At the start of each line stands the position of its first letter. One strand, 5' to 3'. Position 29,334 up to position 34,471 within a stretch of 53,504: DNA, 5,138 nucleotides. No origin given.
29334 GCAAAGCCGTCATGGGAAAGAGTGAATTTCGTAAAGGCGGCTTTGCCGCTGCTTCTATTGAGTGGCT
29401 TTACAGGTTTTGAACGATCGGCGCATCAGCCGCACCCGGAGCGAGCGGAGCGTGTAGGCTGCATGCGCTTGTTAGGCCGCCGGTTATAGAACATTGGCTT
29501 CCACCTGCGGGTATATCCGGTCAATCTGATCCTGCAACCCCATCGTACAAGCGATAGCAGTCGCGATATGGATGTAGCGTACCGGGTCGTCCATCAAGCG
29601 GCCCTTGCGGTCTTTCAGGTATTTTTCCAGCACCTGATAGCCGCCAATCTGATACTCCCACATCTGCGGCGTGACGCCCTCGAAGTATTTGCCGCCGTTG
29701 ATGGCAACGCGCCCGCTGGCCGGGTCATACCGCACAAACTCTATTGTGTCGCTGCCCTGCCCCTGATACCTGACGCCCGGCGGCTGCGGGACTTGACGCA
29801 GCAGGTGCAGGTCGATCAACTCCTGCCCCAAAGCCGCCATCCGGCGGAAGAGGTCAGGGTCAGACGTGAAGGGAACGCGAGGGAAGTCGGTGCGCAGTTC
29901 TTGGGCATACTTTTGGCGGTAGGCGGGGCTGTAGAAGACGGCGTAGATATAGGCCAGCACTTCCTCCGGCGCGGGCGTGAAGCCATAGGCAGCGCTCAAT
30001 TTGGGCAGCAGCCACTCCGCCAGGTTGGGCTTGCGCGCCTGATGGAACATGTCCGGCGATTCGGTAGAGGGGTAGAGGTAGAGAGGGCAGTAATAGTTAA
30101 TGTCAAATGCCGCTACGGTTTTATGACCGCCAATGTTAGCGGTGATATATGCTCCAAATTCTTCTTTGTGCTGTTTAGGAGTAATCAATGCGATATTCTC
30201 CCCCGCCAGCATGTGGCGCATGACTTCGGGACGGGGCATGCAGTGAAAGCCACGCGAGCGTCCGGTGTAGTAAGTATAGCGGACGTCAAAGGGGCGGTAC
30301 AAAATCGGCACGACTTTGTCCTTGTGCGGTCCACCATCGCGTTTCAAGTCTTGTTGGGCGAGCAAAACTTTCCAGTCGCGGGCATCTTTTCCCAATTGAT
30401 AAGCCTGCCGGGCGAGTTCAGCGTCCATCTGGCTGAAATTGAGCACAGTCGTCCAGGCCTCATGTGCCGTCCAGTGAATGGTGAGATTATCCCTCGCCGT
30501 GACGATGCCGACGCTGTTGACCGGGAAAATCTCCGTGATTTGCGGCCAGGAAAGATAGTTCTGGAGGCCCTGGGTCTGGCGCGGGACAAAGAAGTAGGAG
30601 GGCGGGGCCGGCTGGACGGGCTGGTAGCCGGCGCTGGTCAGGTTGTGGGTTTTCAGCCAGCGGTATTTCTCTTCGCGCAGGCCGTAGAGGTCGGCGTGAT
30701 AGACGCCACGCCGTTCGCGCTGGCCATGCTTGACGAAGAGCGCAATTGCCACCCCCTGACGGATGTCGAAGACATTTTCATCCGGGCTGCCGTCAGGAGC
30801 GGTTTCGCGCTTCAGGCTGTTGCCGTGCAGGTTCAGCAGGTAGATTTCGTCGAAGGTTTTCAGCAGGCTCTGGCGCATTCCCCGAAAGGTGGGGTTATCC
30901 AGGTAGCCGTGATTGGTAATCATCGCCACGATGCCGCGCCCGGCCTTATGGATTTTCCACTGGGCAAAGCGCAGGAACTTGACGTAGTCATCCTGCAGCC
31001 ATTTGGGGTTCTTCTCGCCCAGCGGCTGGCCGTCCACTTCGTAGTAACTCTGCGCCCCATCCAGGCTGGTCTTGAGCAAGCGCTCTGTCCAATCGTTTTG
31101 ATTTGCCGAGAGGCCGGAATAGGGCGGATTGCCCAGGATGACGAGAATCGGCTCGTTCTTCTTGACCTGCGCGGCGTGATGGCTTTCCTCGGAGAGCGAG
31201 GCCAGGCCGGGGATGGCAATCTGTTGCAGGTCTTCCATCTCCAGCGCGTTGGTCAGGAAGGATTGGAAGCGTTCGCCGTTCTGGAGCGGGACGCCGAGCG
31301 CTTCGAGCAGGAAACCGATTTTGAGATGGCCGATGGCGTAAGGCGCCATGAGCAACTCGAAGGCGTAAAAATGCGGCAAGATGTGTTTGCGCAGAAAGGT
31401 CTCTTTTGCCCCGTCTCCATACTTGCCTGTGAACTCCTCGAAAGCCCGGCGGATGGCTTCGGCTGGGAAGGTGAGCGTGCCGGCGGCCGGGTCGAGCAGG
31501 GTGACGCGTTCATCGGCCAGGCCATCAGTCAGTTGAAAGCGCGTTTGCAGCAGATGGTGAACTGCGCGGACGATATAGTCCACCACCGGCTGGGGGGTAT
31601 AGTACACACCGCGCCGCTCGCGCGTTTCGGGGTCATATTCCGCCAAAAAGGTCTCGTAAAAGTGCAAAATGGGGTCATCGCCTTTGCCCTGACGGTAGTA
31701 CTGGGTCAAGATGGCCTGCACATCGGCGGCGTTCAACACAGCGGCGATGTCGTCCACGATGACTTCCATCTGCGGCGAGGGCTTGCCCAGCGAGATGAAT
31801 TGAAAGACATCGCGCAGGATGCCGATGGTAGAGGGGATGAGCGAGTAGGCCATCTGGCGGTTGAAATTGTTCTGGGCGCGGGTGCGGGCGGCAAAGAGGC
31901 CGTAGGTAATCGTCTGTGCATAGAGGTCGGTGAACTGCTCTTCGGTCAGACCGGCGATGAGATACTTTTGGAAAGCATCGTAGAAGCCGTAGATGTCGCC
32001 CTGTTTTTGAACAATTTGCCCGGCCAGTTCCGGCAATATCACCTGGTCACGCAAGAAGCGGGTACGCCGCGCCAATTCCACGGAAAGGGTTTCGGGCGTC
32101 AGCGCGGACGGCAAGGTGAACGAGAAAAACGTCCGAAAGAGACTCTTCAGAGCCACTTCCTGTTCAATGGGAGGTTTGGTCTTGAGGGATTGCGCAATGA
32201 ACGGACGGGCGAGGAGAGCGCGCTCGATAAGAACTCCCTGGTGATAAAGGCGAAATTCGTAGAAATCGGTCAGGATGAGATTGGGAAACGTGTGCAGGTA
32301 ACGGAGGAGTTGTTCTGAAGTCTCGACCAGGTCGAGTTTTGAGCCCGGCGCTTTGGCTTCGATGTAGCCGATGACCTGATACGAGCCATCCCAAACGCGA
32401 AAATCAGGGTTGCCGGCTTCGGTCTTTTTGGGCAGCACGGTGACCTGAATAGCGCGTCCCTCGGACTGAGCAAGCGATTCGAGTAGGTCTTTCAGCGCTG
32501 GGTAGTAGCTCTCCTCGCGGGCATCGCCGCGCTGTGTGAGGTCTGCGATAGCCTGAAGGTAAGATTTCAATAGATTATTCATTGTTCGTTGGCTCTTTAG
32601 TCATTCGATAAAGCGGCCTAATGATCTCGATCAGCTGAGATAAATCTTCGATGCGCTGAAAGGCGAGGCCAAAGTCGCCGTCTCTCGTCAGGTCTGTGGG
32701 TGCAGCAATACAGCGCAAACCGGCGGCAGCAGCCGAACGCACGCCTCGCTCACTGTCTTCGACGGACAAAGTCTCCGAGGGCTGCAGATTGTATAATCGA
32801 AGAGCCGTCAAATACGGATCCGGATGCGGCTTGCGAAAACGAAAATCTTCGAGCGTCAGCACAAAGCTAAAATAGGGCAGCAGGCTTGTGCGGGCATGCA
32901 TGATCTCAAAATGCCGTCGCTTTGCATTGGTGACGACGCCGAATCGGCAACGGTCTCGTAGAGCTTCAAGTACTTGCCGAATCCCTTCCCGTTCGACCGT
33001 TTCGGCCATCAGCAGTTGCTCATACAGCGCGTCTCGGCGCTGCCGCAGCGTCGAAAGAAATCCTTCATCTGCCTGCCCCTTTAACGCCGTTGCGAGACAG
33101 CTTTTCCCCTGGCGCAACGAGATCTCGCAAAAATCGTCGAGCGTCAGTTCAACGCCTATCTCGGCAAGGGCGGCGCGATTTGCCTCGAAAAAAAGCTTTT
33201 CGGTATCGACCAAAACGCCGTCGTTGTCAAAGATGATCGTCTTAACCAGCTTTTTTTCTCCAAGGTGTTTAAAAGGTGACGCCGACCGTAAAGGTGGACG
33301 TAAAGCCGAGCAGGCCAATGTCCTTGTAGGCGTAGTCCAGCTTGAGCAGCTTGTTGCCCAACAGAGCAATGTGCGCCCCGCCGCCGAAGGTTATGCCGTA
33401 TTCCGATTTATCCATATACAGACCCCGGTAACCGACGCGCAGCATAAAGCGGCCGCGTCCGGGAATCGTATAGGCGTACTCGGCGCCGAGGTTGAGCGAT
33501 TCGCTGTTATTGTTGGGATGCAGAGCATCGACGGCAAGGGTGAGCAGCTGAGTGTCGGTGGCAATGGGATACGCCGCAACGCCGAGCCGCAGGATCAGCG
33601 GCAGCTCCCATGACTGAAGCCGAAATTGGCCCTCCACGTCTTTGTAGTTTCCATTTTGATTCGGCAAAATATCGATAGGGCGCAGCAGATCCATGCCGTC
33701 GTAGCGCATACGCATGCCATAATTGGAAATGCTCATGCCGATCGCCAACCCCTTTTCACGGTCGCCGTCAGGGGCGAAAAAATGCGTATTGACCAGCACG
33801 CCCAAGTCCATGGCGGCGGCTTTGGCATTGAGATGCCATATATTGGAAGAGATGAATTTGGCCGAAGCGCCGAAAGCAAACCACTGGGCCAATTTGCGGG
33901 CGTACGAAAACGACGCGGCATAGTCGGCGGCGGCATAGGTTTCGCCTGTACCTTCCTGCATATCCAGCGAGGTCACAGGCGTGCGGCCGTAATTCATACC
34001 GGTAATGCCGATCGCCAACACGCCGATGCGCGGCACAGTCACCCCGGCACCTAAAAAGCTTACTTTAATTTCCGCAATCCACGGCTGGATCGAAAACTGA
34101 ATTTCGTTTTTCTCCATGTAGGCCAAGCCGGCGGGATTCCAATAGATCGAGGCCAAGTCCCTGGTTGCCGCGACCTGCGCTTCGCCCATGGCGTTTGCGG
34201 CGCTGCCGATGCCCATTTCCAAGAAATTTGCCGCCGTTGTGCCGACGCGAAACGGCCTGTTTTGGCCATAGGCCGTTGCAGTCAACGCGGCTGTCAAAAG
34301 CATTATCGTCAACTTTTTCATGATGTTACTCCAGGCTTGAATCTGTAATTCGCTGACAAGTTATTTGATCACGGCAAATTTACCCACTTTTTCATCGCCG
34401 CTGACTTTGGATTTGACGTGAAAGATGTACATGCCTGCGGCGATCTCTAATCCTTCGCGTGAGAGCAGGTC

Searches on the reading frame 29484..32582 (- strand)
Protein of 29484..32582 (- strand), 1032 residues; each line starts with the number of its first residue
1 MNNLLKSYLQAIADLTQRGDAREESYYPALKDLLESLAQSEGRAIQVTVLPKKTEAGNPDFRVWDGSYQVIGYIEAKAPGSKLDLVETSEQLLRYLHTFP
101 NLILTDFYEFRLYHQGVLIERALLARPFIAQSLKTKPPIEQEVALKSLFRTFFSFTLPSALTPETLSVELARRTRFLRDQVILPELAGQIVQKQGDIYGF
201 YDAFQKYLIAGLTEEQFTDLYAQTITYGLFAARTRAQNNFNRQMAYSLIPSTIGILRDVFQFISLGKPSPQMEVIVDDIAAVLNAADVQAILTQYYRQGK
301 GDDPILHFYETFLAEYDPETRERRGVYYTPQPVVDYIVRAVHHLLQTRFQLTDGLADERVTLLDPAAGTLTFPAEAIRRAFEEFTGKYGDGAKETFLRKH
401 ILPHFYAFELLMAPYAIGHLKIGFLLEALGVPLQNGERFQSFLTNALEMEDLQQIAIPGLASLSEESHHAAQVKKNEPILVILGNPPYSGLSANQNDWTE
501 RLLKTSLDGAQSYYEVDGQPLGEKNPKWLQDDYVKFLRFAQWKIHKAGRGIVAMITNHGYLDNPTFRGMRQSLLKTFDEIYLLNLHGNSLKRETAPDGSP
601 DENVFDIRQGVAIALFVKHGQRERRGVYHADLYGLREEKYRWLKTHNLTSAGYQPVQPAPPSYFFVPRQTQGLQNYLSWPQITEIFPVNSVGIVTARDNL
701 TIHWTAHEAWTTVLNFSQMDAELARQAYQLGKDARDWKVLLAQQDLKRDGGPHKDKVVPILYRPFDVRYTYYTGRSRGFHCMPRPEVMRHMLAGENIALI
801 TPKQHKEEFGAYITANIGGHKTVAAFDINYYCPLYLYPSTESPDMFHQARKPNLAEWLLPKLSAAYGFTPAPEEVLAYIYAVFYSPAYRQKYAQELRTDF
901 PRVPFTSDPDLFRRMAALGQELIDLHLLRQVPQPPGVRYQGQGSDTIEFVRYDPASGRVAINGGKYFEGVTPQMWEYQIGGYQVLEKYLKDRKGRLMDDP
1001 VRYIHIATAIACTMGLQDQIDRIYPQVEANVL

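Call 64: search_protein_families(library=pfam, proteins=[window:29484-32582:-], max_evalue=0.00001)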
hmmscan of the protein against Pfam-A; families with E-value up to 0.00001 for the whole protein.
window:29484-32582:- (1032 aa): 1 family
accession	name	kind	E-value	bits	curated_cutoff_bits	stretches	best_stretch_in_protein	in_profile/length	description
PF18135.7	Type_ISP_C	-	4.5e-86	289.5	25.9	1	684-998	1-318/342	Type ISP C-terminal specificity domain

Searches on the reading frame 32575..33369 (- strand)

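Call 64: search_protein_families(library=pfam, proteins=[window:32575-33369:-], max_evalue=0.00001)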
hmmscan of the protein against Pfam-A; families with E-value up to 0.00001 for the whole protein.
window:32575-33369:- (264 aa): 2 families
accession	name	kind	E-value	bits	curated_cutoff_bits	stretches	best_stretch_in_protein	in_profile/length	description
PF13419.12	HAD_2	-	2.5e-29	103.1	23.8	1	45-222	1-177/178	Haloacid dehalogenase-like hydrolase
PF00702.32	Hydrolase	-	1.2e-24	88.2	26.4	1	42-217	1-191/191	haloacid dehalogenase-like hydrolase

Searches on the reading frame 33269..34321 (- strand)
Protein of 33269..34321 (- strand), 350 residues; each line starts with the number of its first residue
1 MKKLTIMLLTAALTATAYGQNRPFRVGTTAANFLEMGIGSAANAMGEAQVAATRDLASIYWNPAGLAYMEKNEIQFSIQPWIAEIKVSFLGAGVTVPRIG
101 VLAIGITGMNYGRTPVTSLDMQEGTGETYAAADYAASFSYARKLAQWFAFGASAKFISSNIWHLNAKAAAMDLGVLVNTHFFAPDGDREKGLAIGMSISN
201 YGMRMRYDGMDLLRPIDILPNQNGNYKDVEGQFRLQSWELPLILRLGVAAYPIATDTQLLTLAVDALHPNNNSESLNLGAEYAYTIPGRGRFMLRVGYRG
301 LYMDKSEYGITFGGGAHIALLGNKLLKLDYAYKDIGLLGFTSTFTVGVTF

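Call 64: search_protein_families(library=pfam, proteins=[window:33269-34321:-], max_evalue=0.00001)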
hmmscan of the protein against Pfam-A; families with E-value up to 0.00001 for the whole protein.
window:33269-34321:- (350 aa): 1 family
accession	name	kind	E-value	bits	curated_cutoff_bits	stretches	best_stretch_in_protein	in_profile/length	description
PF19572.5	PorV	-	7e-08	32.7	27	1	25-209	7-200/243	Type IX secretion system protein PorV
